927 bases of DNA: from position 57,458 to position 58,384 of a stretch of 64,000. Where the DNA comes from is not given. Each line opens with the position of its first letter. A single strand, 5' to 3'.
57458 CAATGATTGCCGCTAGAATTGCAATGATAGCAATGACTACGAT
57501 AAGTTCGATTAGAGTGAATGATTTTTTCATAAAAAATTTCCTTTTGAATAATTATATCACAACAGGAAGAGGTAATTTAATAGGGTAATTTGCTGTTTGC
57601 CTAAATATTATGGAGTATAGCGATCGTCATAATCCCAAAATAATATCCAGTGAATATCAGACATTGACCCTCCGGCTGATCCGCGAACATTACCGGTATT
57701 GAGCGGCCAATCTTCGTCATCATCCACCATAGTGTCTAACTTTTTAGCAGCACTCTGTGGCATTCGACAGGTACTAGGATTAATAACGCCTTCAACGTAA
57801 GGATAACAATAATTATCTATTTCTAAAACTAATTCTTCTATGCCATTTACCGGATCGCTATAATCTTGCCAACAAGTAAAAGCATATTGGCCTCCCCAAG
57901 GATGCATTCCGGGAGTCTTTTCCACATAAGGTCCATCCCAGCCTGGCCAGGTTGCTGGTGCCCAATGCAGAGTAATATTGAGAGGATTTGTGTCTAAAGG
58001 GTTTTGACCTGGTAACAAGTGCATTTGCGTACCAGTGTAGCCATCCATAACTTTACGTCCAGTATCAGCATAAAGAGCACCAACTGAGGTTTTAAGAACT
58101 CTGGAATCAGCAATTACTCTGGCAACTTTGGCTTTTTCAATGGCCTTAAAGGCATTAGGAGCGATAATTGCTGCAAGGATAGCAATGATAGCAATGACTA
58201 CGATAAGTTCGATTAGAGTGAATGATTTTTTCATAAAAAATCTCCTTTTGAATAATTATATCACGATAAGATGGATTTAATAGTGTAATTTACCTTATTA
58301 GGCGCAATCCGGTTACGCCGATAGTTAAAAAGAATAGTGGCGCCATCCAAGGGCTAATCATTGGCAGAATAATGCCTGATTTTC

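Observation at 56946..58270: Tandem pseudopilin genes with a 700-bp-period repeat preserving promoter, RBS and class-III signal region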

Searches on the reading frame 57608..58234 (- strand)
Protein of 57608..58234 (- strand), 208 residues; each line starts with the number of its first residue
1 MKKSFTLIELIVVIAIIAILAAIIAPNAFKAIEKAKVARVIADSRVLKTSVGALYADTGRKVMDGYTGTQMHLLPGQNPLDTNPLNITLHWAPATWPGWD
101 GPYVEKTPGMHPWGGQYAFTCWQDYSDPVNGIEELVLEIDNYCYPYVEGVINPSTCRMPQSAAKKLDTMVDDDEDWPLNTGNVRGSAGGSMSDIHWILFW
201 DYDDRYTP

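Call 6: search_protein_families(library=pfam, proteins=[window:57608-58234:-], max_evalue=1)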
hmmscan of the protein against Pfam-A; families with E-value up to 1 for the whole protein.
window:57608-58234:- (208 aa): 3 families
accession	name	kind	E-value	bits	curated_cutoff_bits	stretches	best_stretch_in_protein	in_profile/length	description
PF07963.17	N_methyl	-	1.4e-06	28.1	21.2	1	2-24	4-26/27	Prokaryotic N-terminal methylation motif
PF23906.1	DUF7248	-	0.12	12.9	27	1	2-36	3-37/58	Family of unknown function (DUF7248)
PF08334.16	T2SSG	-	0.28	11.7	21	1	89-120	45-77/108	Type II secretion system (T2SS), protein G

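Call 7: search_protein_families(library=ncbifam, proteins=[window:57608-58234:-], max_evalue=1)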
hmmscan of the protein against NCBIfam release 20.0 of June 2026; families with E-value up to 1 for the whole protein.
window:57608-58234:- (208 aa): 16 families
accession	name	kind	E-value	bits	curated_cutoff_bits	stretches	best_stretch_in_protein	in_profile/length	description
TIGR01710.1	typeII_sec_gspG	equivalog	1.8e-09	37.7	88.85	1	4-120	2-102/134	type II secretion system major pseudopilin GspG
NF007862.0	PRK10574.1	equivalog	1.7e-07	31.5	138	1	2-51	4-53/145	prepilin peptidase-dependent pilin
NF041775.1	typeIV_PilA_Myxo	equivalog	5.2e-07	29.9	400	1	3-57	11-65/214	type IV pilin protein PilA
NF040999.1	pilin_ComGC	equivalog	5.1e-06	26.6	75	1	3-37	2-36/84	competence type IV pilus major pilin ComGC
TIGR02596.1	TIGR02596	subfamily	5e-05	23.5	70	1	5-37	1-33/196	Verru_Chthon cassette protein D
TIGR02532.1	IV_pilin_GFxxxE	domain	7e-05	22.5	16.3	1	5-24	4-23/24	prepilin-type N-terminal cleavage/methylation domain-containing protein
TIGR01708.2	typeII_sec_gspH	equivalog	0.00039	20.4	80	1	4-25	3-24/169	type II secretion system minor pseudopilin GspH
TIGR01707.1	gspI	equivalog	0.0019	18.7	44.35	1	5-61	2-68/101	type II secretion system minor pseudopilin GspI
NF041013.1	T4P_ComGE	equivalog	0.014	15.5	49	1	3-34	4-35/83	competence type IV pilus minor pilin ComGE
NF040982.1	ComGD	equivalog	0.052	14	70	1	2-36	1-35/139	competence type IV pilus minor pilin ComGD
TIGR01711.1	gspJ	equivalog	0.062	13.1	64.85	1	4-34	2-31/192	type II secretion system minor pseudopilin GspJ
NF007800.0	PRK10506.1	equivalog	0.068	13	158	1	2-22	8-28/163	prepilin peptidase-dependent protein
NF038303.1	EPS_HpsB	equivalog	0.14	12.1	150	1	3-27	3-27/211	hormogonium polysaccharide secretion pseudopilin HpsB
TIGR02599.1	TIGR02599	subfamily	0.16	11.2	256.5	1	4-25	1-22/361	Verru_Chthon cassette protein C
NF041002.1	pilin_ComGF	equivalog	0.2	11.9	80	1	3-26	2-25/139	competence type IV pilus minor pilin ComGF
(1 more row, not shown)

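Call 10: find_encoding_contigs(protein=window:57611-58234:-, flank=10000, max_places=10)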
Protein window:57611-58234:- (208 aa): no gene with exactly this product is on record in the collection.

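Call 12: find_homologous_proteins(query=window:57611-58234:-, max_evalue=0.001)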
Query window:57611-58234:- (208 aa): 1684 proteins with E <= 0.001 among 8000 candidates; the best 120 are listed.
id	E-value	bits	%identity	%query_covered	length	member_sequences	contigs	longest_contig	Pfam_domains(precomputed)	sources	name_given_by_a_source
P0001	5.0e-142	489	100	100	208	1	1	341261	PF07963.18,PF22434.2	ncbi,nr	ncbi:MAG: prepilin-type N-terminal cleavage/methylation domain-containing protein [Candidatus Omnitr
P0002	6.6e-97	342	75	97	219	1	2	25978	PF07963.18,PF22434.2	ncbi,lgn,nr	ncbi:MAG: prepilin-type N-terminal cleavage/methylation domain-containing protein [Candidatus Omnitr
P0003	7.9e-94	332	73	100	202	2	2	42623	PF22434.2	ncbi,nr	ncbi:MAG: prepilin-type N-terminal cleavage/methylation domain-containing protein [Candidatus Omnitr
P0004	9.8e-77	276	65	98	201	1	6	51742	PF07963.18,PF22434.2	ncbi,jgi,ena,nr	ncbi:MAG: prepilin-type N-terminal cleavage/methylation domain-containing protein [Candidatus Omnitr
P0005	1.0e-48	184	50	98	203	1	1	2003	PF07963.18,PF22434.2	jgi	jgi:general secretion pathway protein G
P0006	8.5e-47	178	49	97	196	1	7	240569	PF07963.18,PF22434.2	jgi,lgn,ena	jgi:prepilin-type N-terminal cleavage/methylation domain-containing protein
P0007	1.7e-46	177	48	97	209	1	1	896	PF07963.18,PF22434.2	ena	-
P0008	7.9e-45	172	46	100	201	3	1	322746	PF07963.18,PF22434.2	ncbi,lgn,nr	ncbi:MAG: type II secretion system protein GspG [Candidatus Omnitrophica bacterium]|nr:type II secre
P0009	1.2e-43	168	46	97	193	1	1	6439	PF07963.18,PF22434.2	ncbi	-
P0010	3.2e-43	166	48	97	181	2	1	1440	PF07963.18,PF22434.2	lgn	-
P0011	6.7e-42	162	48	96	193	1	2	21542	PF22434.2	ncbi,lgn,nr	ncbi:MAG: prepilin-type N-terminal cleavage/methylation domain-containing protein [Candidatus Omnitr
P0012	2.3e-40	157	46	97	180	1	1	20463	PF07963.18,PF22434.2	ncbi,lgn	-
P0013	4.5e-40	156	48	96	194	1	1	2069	PF07963.18,PF22434.2,PF08334.17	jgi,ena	-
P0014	4.7e-40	156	46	97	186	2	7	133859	PF07963.18,PF22434.2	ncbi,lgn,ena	-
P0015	1.2e-39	155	47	97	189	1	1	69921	PF07963.18,PF22434.2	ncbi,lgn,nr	ncbi:MAG: type II secretion system protein GspG [Candidatus Omnitrophica bacterium]|nr:type II secre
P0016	1.5e-39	154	46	97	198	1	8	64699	PF07963.18,PF22434.2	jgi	-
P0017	1.9e-39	154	44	97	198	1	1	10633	PF07963.18,PF22434.2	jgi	-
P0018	7.4e-39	152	45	96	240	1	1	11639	PF22434.2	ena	-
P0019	1.2e-38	151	46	96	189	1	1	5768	PF07963.18,PF22434.2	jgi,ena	-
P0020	2.1e-38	151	44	97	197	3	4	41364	PF07963.18,PF22434.2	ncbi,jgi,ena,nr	ncbi:MAG: prepilin-type N-terminal cleavage/methylation domain-containing protein [Candidatus Omnitr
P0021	2.5e-38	150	46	97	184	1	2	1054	PF07963.18,PF22434.2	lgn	-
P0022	4.4e-38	149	46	96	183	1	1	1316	PF07963.18,PF22434.2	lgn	-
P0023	4.7e-38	149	46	97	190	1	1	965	PF07963.18,PF22434.2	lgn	-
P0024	1.0e-37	148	45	96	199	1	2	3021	PF07963.18,PF22434.2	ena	-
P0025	1.6e-37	148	49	95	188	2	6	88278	PF07963.18,PF22434.2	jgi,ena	jgi:type II secretion system protein G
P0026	2.2e-37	147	46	97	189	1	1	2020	PF07963.18,PF22434.2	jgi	jgi:general secretion pathway protein G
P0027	2.2e-37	147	44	97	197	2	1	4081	PF07963.18,PF22434.2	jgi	jgi:prepilin-type N-terminal cleavage/methylation domain-containing protein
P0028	3.2e-37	147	46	97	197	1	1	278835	PF22434.2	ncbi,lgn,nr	ncbi:MAG: prepilin-type N-terminal cleavage/methylation domain-containing protein [Candidatus Omnitr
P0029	7.2e-37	146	45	97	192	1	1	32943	PF07963.18,PF22434.2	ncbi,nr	ncbi:MAG: prepilin-type N-terminal cleavage/methylation domain-containing protein [Candidatus Omnitr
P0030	1.2e-36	145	46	95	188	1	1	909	PF07963.18,PF22434.2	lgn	-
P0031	1.2e-36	145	44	97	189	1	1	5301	PF07963.18,PF22434.2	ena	-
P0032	8.7e-36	142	42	97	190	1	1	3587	PF07963.18,PF22434.2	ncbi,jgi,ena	ncbi:MAG: prepilin-type N-terminal cleavage/methylation domain-containing protein [Candidatus Omnitr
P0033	1.4e-35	141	43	97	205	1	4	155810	PF07963.18,PF22434.2,PF08334.17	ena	-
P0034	4.6e-35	140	46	97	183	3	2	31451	PF07963.18,PF22434.2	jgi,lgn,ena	-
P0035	5.1e-35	139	44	100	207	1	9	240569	PF07963.18,PF22434.2,PF08334.17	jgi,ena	jgi:general secretion pathway protein G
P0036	5.2e-35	139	48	96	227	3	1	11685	PF07963.18,PF22434.2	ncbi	-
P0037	8.6e-35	139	47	85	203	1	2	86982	PF07963.18,PF22434.2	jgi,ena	-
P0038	1.0e-34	138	43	97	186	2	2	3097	PF07963.18,PF22434.2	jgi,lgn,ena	-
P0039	1.5e-34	138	47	85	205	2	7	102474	PF07963.18,PF22434.2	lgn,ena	-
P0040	1.5e-34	138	47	83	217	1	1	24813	PF07963.18,PF22434.2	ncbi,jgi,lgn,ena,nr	ncbi:MAG: prepilin-type N-terminal cleavage/methylation domain-containing protein [Candidatus Omnitr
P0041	2.8e-34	137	44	95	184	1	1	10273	PF22434.2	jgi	-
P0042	5.3e-34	136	44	97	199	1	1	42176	PF07963.18,PF22434.2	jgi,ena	-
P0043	5.8e-34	136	44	96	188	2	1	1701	PF07963.18,PF22434.2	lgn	-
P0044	6.1e-34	136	44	97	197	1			PF07963.18,PF22434.2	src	-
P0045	6.4e-34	136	44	95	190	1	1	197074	PF07963.18,PF22434.2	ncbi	-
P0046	7.7e-34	136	45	83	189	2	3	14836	PF07963.18,PF22434.2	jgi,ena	-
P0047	8.4e-34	135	44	97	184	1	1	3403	PF07963.18,PF22434.2,PF08334.17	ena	-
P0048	1.3e-33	135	43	97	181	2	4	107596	PF07963.18,PF22434.2,PF08334.17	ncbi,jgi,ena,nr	ncbi:MAG: type II secretion system protein GspG [Candidatus Omnitrophica bacterium]|nr:type II secre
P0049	1.9e-33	134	43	97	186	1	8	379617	PF07963.18,PF22434.2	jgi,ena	-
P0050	2.2e-33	134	43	100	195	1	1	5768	PF07963.18,PF22434.2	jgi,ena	-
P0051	4.6e-33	133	46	97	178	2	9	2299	PF07963.18,PF22434.2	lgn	-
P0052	5.4e-33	133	42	97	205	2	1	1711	PF22434.2,PF08334.17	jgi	-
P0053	5.8e-33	133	44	97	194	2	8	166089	PF07963.18,PF22434.2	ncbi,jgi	-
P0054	9.8e-33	132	46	97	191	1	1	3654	PF07963.18,PF22434.2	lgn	-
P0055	1.8e-32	131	43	95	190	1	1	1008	PF07963.18,PF22434.2,PF08334.17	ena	-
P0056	1.9e-32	131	42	97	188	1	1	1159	PF07963.18,PF22434.2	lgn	-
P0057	2.0e-32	131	40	96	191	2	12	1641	PF07963.18,PF22434.2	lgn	-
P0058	2.4e-32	131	43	96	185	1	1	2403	PF07963.18,PF22434.2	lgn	-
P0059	2.9e-32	130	45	96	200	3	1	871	PF07963.18,PF22434.2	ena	-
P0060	4.3e-32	130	46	84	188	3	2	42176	PF22434.2,PF08334.17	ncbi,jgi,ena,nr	ncbi:MAG: type II secretion system protein GspG [Candidatus Omnitrophica bacterium]|nr:type II secre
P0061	4.9e-32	130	43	96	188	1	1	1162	PF07963.18,PF22434.2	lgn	-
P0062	7.0e-32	129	41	97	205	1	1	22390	PF07963.18,PF22434.2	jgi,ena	-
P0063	1.0e-31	129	44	97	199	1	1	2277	PF07963.18,PF22434.2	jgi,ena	-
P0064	1.2e-31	128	47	93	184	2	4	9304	PF07963.18,PF22434.2,PF08334.17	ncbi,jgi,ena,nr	ncbi:MAG: pilin [Candidatus Omnitrophica bacterium]|nr:pilin [Candidatus Omnitrophota bacterium] MBU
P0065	1.2e-31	128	44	96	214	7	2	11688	PF07963.18,PF22434.2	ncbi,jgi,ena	-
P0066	1.4e-31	128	45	84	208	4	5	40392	PF07963.18,PF22434.2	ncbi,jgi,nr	ncbi:MAG: prepilin-type N-terminal cleavage/methylation domain-containing protein [Candidatus Omnitr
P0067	1.4e-31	128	44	98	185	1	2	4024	PF07963.18,PF22434.2,PF08334.17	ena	-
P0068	1.5e-31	128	46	88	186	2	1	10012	PF07963.18,PF22434.2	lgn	-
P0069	1.8e-31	128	42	96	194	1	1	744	PF07963.18,PF22434.2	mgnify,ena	mgnify:CR=1 FL=1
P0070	1.8e-31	128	43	97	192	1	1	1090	PF07963.18,PF22434.2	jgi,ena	-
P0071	3.6e-31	127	44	97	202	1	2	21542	PF22434.2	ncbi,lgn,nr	ncbi:MAG: type II secretion system protein GspG [Candidatus Omnitrophica bacterium]|nr:type II secre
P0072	3.9e-31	127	43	83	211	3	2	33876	PF22434.2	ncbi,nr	ncbi:MAG: prepilin-type N-terminal cleavage/methylation domain-containing protein [Candidatus Omnitr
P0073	3.9e-31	127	41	87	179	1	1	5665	PF22434.2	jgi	jgi:general secretion pathway protein G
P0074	4.1e-31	127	41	97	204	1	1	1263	PF07963.18,PF22434.2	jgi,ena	-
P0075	4.1e-31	127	41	96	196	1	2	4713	PF07963.18,PF22434.2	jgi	jgi:prepilin-type N-terminal cleavage/methylation domain-containing protein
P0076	5.5e-31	126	45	83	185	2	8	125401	PF07963.18,PF22434.2,PF08334.17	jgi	-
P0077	1.2e-30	125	43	84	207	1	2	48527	PF22434.2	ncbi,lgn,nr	ncbi:MAG: prepilin-type N-terminal cleavage/methylation domain-containing protein [Candidatus Omnitr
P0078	1.7e-30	125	43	96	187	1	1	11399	PF07963.18,PF22434.2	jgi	jgi:general secretion pathway protein G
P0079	1.8e-30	125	43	90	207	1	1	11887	PF22434.2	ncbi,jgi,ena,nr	ncbi:MAG: type II secretion system protein GspG [Candidatus Omnitrophica bacterium]|nr:type II secre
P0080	2.0e-30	124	40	97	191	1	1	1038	PF07963.18,PF22434.2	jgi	jgi:type II secretion system protein G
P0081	2.0e-30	124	43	96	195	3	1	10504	PF07963.18,PF22434.2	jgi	-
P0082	2.8e-30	124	43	97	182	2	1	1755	PF07963.18,PF22434.2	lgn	-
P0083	4.9e-30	123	43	88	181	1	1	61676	PF07963.18,PF22434.2,PF08334.17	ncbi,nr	ncbi:MAG: type II secretion system protein GspG [Candidatus Omnitrophica bacterium]|nr:type II secre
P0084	7.7e-30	123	42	97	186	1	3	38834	PF07963.18,PF22434.2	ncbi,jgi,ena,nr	ncbi:MAG: type II secretion system protein GspG [Candidatus Omnitrophica bacterium]|nr:type II secre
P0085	1.2e-29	122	43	97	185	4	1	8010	PF07963.18,PF22434.2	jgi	-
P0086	1.2e-29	122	40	97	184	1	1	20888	PF07963.18,PF22434.2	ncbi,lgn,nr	ncbi:MAG: prepilin-type N-terminal cleavage/methylation domain-containing protein [Candidatus Omnitr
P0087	1.3e-29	122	42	97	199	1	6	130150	PF07963.18,PF22434.2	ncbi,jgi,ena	-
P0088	3.4e-29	120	41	97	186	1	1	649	PF07963.18,PF22434.2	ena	-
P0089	4.2e-29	120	42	97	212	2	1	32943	PF07963.18,PF22434.2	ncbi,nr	ncbi:MAG: type II secretion system protein GspG [Candidatus Omnitrophica bacterium]|nr:type II secre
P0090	4.6e-29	120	47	79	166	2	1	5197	PF07963.18,PF22434.2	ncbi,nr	ncbi:MAG: prepilin-type N-terminal cleavage/methylation domain-containing protein, partial [Candidat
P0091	4.6e-29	120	40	97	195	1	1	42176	PF07963.18,PF22434.2,PF08334.17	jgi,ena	-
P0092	4.8e-29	120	45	88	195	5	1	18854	PF07963.18,PF22434.2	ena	-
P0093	6.1e-29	120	42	97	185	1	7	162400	PF07963.18,PF22434.2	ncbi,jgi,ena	-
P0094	1.1e-28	119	45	88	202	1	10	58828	PF07963.18,PF22434.2,PF08334.17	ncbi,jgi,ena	-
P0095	1.2e-28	119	42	97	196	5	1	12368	PF07963.18,PF22434.2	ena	-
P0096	1.3e-28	119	45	88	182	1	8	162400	PF07963.18,PF22434.2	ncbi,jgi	-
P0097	1.3e-28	119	43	97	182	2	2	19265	PF07963.18,PF22434.2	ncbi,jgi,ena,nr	ncbi:MAG: hypothetical protein B5M48_04825 [Candidatus Omnitrophica bacterium 4484_213]|nr:MAG: hypo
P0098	1.4e-28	118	40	97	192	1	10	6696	PF22434.2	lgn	-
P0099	1.9e-28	118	44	83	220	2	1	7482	PF07963.18,PF22434.2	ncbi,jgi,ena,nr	ncbi:MAG: prepilin-type N-terminal cleavage/methylation domain-containing protein [Candidatus Omnitr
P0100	1.9e-28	118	40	88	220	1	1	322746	PF07963.18,PF22434.2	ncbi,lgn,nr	ncbi:MAG: prepilin-type N-terminal cleavage/methylation domain-containing protein [Candidatus Omnitr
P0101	3.6e-28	117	47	80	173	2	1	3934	PF07963.18,PF22434.2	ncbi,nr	ncbi:MAG: type II secretion system protein GspG, partial [Candidatus Omnitrophica bacterium]|nr:type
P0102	3.9e-28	117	41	97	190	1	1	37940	PF07963.18,PF22434.2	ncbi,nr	ncbi:MAG: prepilin-type N-terminal cleavage/methylation domain-containing protein [Candidatus Omnitr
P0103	4.4e-28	117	43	90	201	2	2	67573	PF07963.18,PF22434.2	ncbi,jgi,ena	ncbi:MAG: prepilin-type N-terminal cleavage/methylation domain-containing protein [Candidatus Omnitr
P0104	4.4e-28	117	41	96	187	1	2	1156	PF07963.18,PF22434.2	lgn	-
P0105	6.6e-28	116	42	81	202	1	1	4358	PF07963.18,PF22434.2,PF08334.17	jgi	jgi:general secretion pathway protein G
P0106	6.9e-28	116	41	88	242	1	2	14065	PF07963.18,PF22434.2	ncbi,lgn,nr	ncbi:MAG: prepilin-type N-terminal cleavage/methylation domain-containing protein [Candidatus Omnitr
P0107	1.9e-27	115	44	83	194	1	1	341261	PF07963.18,PF22434.2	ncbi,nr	ncbi:MAG: prepilin-type N-terminal cleavage/methylation domain-containing protein [Candidatus Omnitr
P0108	2.5e-27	114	39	97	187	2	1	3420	PF07963.18,PF22434.2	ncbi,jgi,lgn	jgi:type II secretion system protein G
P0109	4.7e-27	113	42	96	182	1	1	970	PF07963.18,PF22434.2,PF08334.17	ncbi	-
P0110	4.8e-27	113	40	100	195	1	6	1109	PF22434.2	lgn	-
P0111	5.0e-27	113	39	97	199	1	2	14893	PF07963.18,PF22434.2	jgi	-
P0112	5.6e-27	113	39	96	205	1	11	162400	PF07963.18,PF22434.2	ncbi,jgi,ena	-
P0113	6.6e-27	113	42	91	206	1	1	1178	PF07963.18,PF22434.2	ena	-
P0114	8.2e-27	113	45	83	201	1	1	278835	PF07963.18,PF22434.2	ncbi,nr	ncbi:MAG: prepilin-type N-terminal cleavage/methylation domain-containing protein [Candidatus Omnitr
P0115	2.3e-26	111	41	97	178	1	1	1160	PF07963.18,PF22434.2,PF08334.17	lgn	-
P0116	2.9e-26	111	39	99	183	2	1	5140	PF07963.18,PF22434.2,PF08334.17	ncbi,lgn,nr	ncbi:MAG: prepilin-type N-terminal cleavage/methylation domain-containing protein [Candidatus Omnitr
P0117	3.0e-26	111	44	95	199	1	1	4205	PF07963.18,PF22434.2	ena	-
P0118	3.2e-26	111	41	88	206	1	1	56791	PF07963.18,PF22434.2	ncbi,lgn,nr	ncbi:MAG: prepilin-type N-terminal cleavage/methylation domain-containing protein [Candidatus Omnitr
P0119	3.2e-26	111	44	88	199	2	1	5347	PF22434.2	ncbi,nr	ncbi:MAG: type II secretion system protein GspG, partial [Candidatus Omnitrophica bacterium]|nr:type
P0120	3.3e-26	111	40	90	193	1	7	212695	PF07963.18,PF22434.2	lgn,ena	-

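Call 13: find_encoding_contigs(protein=P0001, flank=3000, max_places=3)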
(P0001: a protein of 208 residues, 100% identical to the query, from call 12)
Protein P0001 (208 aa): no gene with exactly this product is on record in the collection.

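Call 14: find_encoding_contigs(protein=P0002, flank=6000, max_places=4)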
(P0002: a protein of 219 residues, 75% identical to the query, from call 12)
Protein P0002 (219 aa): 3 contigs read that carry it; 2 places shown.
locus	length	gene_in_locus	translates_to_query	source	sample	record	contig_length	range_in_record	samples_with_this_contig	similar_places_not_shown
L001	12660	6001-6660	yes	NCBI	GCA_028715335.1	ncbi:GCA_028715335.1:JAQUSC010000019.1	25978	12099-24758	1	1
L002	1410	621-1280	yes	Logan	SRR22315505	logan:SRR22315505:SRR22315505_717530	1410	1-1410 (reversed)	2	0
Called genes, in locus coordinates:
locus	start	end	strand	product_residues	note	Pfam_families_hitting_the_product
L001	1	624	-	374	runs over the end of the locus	PF02690:Na_Pi_cotrans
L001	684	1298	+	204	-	PF00156:Pribosyltran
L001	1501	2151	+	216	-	PF01435:Peptidase_M48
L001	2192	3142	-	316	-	PF02517:Rce1-like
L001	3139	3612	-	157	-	PF02643:DUF192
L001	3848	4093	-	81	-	PF01541:GIY-YIG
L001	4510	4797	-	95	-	PF01541:GIY-YIG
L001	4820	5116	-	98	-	PF01541:GIY-YIG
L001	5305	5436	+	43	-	-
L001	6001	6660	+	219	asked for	PF07963:N_methyl (faint), PF22434:PilW_C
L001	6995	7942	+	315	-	PF03547:Mem_trans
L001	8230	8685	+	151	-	PF01668:SmpB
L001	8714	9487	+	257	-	PF00459:Inositol_P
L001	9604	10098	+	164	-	PF20221:DUF6580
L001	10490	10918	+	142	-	-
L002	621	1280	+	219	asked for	PF07963:N_methyl (faint), PF22434:PilW_C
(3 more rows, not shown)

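Call 15: find_encoding_contigs(protein=P0003, flank=6000, max_places=4)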
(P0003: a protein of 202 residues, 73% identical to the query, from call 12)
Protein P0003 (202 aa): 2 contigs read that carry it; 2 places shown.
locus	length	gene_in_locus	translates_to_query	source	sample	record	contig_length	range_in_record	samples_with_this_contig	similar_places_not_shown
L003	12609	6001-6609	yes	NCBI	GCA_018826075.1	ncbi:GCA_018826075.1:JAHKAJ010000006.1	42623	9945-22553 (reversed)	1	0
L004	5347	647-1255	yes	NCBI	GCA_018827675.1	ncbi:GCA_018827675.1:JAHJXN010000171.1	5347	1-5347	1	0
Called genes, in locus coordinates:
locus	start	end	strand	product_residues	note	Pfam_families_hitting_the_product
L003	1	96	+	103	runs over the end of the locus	-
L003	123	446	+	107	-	-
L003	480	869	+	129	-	PF00072:Response_reg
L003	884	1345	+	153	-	-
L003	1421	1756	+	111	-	-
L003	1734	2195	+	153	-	-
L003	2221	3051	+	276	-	PF14559:TPR_19, PF13414:TPR_11 (weak), PF00515:TPR_1 (weak), PF13424:TPR_12, PF13414:TPR_11, PF13424:TPR_12, PF00515:TPR_1, PF13414:TPR_11, +20 more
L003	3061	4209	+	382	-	-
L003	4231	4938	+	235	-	PF00535:Glycos_transf_2, PF10111:Glyco_tranf_2_2, PF13641:Glyco_tranf_2_3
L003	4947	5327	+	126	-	-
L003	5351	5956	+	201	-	PF22434:PilW_C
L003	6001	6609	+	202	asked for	PF22434:PilW_C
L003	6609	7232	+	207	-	PF07963:N_methyl (weak), PF22434:PilW_C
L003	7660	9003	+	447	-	PF00089:Trypsin, PF13365:Trypsin_2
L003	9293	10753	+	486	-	PF15902:Sortilin-Vps10 (faint)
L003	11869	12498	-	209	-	PF07963:N_methyl, PF22434:PilW_C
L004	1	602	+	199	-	PF22434:PilW_C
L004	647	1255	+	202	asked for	PF22434:PilW_C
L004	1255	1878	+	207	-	PF07963:N_methyl (weak), PF22434:PilW_C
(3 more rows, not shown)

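Call 16: find_encoding_contigs(protein=P0004, flank=6000, max_places=4)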
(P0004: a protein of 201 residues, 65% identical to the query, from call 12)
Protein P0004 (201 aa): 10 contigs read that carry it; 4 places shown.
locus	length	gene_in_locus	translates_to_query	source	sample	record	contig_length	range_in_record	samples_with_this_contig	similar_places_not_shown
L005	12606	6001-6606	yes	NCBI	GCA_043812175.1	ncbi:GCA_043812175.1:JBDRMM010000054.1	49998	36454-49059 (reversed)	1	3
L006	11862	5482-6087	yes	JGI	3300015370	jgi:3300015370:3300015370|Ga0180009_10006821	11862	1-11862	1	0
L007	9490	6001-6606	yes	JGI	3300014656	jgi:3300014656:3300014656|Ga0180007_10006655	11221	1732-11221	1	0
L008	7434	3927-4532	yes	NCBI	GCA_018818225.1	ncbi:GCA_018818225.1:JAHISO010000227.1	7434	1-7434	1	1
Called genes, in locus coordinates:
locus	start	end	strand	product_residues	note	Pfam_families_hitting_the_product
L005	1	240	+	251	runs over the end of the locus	PF00175:NAD_binding_1 (weak), PF10418:DHODB_Fe-S_bind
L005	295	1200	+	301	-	PF01180:DHO_dh, PF00977:His_biosynth (faint), PF03060:NMO (faint)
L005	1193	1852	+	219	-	PF00215:OMPdecase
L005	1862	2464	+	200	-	-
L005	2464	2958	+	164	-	PF10962:DUF2764 (weak)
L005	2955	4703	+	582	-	PF02874:ATP-synt_ab_N (weak), PF16886:ATP-synt_ab_Xtn, PF00006:ATP-synt_ab, PF22919:ATP-synt_VA_C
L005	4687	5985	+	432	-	PF02874:ATP-synt_ab_N, PF00006:ATP-synt_ab, PF22919:ATP-synt_VA_C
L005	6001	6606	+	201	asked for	PF07963:N_methyl (weak), PF22434:PilW_C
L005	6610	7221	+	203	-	PF01813:ATP-synt_D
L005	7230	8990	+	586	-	PF01496:V_ATPase_I (weak)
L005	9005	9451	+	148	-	PF00137:ATP-synt_C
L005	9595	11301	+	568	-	PF07973:tRNA_SAD, PF00587:tRNA-synt_2b, PF03129:HGTP_anticodon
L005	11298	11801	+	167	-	PF05198:IF3_N, PF00707:IF3_C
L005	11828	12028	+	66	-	PF01632:Ribosomal_L35p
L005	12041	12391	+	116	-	PF00453:Ribosomal_L20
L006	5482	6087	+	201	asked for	PF07963:N_methyl (weak), PF22434:PilW_C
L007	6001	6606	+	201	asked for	PF07963:N_methyl (weak), PF22434:PilW_C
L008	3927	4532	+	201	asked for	PF07963:N_methyl (weak), PF22434:PilW_C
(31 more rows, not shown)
